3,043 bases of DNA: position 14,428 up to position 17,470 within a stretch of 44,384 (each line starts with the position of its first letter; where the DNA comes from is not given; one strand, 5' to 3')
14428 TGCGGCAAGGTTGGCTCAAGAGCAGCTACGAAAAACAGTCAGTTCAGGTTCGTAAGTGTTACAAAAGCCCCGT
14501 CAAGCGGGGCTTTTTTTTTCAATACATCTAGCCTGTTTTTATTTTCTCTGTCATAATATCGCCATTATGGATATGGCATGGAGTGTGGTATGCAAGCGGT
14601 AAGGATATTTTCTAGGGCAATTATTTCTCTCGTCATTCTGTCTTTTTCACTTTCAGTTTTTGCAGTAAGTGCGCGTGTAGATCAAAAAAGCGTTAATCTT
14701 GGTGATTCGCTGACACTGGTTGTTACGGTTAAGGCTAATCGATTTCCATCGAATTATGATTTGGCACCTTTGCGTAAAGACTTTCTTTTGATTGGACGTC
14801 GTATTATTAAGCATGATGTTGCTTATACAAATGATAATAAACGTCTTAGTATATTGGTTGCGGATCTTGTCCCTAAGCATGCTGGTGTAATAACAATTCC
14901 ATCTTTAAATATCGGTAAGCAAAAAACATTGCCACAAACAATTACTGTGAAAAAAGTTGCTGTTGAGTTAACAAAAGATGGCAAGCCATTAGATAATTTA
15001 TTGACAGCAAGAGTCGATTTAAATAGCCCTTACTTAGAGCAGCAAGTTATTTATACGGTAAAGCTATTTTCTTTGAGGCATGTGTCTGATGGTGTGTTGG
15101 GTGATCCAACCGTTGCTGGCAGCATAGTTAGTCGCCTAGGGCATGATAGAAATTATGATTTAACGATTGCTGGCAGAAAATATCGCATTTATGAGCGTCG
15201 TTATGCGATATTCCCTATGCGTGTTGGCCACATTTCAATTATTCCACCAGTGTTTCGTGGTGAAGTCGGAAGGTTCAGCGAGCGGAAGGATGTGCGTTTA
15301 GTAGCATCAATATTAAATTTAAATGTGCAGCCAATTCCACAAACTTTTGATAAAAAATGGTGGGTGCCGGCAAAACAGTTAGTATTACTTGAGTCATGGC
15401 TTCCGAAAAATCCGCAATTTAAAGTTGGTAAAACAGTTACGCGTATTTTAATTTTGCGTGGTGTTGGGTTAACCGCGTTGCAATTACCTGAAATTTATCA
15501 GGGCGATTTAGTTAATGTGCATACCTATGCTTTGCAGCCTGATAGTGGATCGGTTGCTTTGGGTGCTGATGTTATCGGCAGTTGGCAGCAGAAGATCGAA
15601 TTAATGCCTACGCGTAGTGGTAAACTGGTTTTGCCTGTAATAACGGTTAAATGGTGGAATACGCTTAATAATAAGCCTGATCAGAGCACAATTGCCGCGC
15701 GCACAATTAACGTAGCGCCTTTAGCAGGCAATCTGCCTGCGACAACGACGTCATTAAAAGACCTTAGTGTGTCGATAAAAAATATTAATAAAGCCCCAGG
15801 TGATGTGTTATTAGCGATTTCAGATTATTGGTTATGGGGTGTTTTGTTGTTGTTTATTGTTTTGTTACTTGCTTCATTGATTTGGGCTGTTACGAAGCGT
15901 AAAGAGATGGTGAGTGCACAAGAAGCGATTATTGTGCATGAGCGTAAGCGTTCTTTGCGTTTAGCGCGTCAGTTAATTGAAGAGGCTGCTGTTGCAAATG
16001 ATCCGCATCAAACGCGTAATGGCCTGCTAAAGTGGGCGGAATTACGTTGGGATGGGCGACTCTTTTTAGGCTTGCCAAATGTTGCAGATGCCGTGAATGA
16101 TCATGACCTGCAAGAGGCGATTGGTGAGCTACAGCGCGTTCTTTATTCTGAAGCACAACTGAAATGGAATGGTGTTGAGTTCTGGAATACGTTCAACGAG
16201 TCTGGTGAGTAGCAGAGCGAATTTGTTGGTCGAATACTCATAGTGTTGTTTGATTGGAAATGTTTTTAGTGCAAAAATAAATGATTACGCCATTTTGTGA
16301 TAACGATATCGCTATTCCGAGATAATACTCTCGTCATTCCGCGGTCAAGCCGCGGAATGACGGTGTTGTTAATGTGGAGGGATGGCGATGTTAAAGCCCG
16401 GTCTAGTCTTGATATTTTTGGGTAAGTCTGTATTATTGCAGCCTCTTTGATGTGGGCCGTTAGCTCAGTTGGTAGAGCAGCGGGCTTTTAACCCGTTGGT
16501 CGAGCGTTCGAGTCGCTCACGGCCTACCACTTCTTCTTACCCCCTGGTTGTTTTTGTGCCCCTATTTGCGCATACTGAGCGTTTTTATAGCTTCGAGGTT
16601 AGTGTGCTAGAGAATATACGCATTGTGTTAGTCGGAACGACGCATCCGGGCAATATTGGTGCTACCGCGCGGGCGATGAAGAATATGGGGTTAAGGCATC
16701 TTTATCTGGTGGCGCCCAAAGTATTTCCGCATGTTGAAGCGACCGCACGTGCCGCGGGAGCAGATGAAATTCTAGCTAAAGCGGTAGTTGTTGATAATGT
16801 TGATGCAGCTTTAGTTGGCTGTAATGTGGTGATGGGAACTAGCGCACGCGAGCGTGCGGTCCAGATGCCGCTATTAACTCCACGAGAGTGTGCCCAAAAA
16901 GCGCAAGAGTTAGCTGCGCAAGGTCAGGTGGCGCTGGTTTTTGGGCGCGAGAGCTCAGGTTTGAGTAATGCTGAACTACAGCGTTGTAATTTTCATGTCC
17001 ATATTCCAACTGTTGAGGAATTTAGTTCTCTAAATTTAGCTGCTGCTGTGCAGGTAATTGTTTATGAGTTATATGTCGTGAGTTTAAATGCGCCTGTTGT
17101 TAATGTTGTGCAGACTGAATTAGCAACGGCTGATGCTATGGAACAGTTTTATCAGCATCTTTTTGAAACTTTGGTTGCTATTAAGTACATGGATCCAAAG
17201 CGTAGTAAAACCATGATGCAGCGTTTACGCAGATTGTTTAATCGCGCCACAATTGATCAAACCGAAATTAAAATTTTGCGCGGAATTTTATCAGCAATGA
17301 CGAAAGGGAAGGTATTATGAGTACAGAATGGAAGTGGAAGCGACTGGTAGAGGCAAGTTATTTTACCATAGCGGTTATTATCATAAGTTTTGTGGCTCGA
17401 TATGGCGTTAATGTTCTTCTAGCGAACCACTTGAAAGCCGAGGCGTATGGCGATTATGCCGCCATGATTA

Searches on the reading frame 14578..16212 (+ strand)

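Call 3: search_protein_families(library=pfam, proteins=[window:14578-16212:+], max_evalue=0.01)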
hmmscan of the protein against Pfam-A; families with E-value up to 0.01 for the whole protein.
window:14578-16212:+ (544 aa): 3 families
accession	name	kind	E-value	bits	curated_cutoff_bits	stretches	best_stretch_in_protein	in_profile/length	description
PF25607.1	DUF7939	-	3.3e-13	50.3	27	1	463-541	4-76/81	Domain of unknown function (DUF7939)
PF13584.12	BatD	-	9.2e-10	39.5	24.1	1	32-124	1-92/92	BatD DUF11 like domain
PF12584.13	TRAPPC10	-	0.0008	19.7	22.5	0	338-363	94-119/150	Trafficking protein particle complex subunit 10, TRAPPC10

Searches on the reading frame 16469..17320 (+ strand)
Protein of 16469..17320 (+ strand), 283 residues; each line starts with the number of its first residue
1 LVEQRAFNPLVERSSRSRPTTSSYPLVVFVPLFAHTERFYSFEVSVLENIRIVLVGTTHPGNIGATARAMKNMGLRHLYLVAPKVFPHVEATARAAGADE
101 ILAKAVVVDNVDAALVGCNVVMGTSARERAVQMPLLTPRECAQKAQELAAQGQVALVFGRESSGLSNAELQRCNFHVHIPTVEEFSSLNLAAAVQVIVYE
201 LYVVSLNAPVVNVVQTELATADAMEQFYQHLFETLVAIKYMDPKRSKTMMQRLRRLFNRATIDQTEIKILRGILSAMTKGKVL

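Call 16: search_protein_families(library=pfam, proteins=[window:16469-17320:+], max_evalue=0.001)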
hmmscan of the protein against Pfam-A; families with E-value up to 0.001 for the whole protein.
window:16469-17320:+ (283 aa): 1 family
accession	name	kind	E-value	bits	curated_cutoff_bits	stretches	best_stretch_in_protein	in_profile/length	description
PF00588.24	SpoU_methylase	-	4.5e-29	101.8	29.7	1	50-199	2-142/142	SpoU rRNA Methylase family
